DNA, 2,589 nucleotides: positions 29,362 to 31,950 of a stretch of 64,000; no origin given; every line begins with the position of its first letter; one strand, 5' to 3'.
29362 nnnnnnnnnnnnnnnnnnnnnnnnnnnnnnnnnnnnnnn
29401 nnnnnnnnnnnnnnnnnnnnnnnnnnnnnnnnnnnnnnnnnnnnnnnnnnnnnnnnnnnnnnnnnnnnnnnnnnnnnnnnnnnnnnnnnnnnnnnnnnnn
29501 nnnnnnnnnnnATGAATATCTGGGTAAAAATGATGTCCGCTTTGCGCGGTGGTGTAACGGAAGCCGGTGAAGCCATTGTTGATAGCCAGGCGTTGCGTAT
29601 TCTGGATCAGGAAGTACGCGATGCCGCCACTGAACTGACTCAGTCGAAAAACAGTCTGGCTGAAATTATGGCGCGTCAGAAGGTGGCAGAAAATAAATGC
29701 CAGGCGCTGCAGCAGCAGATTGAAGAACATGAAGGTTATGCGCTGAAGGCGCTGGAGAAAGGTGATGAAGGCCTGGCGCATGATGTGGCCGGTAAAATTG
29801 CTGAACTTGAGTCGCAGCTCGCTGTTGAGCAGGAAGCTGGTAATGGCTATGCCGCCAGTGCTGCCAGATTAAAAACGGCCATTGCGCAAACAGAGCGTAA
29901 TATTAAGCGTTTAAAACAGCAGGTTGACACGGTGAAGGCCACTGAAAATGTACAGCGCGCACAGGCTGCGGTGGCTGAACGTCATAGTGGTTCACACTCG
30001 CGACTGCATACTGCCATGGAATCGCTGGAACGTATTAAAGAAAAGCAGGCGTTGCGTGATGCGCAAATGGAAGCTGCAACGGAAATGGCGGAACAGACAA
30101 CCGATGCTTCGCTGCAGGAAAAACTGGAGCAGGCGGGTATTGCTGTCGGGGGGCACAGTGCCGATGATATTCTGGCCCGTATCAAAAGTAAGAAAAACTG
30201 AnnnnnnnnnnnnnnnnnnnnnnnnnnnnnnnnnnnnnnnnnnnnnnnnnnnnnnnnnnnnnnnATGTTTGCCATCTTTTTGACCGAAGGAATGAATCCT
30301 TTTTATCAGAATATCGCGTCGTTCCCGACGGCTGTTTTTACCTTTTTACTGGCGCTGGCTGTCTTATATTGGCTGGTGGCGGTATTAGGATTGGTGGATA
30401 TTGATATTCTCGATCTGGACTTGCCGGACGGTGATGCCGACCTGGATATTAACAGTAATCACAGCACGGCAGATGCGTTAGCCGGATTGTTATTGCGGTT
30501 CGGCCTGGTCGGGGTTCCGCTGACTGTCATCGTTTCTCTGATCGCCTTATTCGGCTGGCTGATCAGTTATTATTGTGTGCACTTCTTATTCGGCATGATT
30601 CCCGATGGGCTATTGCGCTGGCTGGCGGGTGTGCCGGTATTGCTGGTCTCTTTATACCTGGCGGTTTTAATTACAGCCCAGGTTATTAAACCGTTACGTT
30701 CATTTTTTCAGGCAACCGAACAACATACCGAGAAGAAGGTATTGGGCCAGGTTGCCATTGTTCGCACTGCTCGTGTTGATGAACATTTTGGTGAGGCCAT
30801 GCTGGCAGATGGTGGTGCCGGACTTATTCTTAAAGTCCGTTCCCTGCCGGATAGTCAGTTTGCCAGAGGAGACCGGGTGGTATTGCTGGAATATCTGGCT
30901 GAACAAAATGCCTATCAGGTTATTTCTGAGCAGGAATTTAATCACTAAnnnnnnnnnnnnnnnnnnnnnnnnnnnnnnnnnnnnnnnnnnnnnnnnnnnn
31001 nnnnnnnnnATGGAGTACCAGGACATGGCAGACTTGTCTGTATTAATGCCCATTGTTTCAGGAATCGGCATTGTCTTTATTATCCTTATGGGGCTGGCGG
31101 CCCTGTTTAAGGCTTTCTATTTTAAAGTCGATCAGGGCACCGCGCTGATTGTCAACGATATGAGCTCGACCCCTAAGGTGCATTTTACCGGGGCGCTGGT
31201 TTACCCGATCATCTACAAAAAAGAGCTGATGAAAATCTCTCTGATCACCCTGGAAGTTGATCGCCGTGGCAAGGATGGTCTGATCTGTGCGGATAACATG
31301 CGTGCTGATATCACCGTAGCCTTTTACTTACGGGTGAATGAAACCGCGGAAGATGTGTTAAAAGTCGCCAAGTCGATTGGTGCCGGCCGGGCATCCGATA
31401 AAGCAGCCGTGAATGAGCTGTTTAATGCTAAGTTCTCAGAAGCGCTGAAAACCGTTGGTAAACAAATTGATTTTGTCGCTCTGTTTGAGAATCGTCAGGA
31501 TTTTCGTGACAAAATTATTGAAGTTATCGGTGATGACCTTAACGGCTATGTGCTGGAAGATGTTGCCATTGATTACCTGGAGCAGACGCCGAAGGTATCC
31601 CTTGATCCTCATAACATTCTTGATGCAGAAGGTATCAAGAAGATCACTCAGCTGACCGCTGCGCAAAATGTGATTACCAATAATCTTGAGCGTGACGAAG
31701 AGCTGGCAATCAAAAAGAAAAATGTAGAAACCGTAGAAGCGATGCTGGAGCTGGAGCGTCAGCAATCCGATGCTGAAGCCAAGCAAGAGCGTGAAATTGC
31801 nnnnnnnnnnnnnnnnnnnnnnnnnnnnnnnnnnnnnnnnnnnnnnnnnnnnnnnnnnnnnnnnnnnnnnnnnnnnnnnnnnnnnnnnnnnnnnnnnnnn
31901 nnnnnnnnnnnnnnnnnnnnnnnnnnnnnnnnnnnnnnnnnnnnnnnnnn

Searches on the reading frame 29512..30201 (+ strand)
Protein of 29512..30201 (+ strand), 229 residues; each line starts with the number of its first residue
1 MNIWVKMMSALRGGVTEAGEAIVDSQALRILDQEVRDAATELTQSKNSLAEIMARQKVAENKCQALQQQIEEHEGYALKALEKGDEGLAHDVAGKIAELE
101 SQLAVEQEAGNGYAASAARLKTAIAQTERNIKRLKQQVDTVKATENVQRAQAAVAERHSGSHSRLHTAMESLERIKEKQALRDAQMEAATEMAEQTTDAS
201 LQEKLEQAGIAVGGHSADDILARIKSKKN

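Call 5: search_protein_families(library=pfam, proteins=[window:29512-30201:+], max_evalue=0.01)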
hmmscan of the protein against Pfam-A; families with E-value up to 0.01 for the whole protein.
window:29512-30201:+ (229 aa): 2 families
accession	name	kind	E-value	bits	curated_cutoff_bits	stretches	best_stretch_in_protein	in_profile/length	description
PF04012.17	PspA_IM30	-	6.5e-47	160.4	33.9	1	2-228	1-218/220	PspA/IM30 family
PF05266.19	DUF724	-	0.0057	17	38.4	1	47-143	95-186/188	Protein of unknown function (DUF724)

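Call 6: search_protein_families(library=ncbifam, proteins=[window:29512-30201:+], max_evalue=0.01)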
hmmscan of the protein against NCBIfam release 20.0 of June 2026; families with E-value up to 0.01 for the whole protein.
window:29512-30201:+ (229 aa): 2 families
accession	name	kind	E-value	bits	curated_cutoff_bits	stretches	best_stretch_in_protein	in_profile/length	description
TIGR02168.1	SMC_prok_B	equivalog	0.00012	20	567.35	1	31-207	251-879/1181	chromosome segregation protein SMC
TIGR02977.1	phageshock_pspA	equivalog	0.00021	21.1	242.95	1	28-207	29-199/219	phage shock protein PspA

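Call 10: search_protein_families(library=padloc, proteins=[window:29512-30201:+], max_evalue=0.01)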
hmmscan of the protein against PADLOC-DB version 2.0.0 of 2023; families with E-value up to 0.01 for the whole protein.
window:29512-30201:+ (229 aa): 7 families
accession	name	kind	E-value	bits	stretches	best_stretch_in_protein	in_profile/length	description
PDLC03859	LmuB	-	3.8e-05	21.1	1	26-204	293-467/611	-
PDLC03865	LmuB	-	0.00044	16.5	1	31-203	571-744/1007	-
PDLC00513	JetC1|JetC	-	0.00046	16.3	1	25-208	640-819/1140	DUF3584 domain; MukB-like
PDLC02740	PbeC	-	0.00047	17.1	1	33-204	316-485/648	PbeC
PDLC00582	JetC3|JetC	-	0.0012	14.7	1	26-203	791-961/1472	DUF3584 domain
PDLC00581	JetC3|JetC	-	0.0028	13.5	1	31-196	745-909/1473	DUF3584 domain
PDLC00551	JetC2|JetC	-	0.0033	13.3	1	25-198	805-977/1365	DUF3584 domain; MukB-like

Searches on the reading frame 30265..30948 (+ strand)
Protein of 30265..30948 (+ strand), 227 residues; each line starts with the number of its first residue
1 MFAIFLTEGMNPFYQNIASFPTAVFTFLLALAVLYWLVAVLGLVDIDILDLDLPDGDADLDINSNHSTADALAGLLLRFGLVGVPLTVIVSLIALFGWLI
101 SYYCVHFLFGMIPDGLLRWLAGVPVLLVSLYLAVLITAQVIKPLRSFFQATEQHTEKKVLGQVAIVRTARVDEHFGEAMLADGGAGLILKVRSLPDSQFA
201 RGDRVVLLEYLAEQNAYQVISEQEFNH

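Call 5: search_protein_families(library=pfam, proteins=[window:30265-30948:+], max_evalue=0.01)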
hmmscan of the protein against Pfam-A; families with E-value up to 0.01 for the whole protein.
window:30265-30948:+ (227 aa): 2 families
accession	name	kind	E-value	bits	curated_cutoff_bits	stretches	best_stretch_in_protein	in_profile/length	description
PF21001.2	YqiJ_N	-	0.00021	21.9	23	1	24-130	7-112/116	Inner membrane protein YqiJ, N-terminal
PF11292.14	DUF3093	-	0.007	17.1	23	0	100-178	15-95/140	Protein of unknown function (DUF3093)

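Call 6: search_protein_families(library=ncbifam, proteins=[window:30265-30948:+], max_evalue=0.01)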
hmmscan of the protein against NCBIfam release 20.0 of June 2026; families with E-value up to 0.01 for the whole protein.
window:30265-30948:+ (227 aa): 0 families

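Call 10: search_protein_families(library=padloc, proteins=[window:30265-30948:+], max_evalue=0.01)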
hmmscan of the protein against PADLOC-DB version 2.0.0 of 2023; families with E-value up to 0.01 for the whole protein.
window:30265-30948:+ (227 aa): 0 families

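Call 28: search_protein_families(library=pfam, proteins=[window:30265-30945:+], max_evalue=10)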
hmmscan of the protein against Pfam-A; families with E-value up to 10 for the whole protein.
window:30265-30945:+ (227 aa): 2 families
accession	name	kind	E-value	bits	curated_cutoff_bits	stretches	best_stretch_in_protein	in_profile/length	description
PF21001.2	YqiJ_N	-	0.00021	21.9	23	1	24-130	7-112/116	Inner membrane protein YqiJ, N-terminal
PF11292.14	DUF3093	-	0.007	17.1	23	1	100-178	15-95/140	Protein of unknown function (DUF3093)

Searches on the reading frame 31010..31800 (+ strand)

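Call 28: search_protein_families(library=pfam, proteins=[window:31010-31800:+], max_evalue=10)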
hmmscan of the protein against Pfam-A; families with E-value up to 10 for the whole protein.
window:31010-31800:+ (263 aa): 1 family
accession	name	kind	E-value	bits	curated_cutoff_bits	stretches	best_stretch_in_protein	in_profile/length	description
PF01145.31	Band_7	-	2.4e-06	28.2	23.6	1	39-188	2-143/176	SPFH domain / Band 7 family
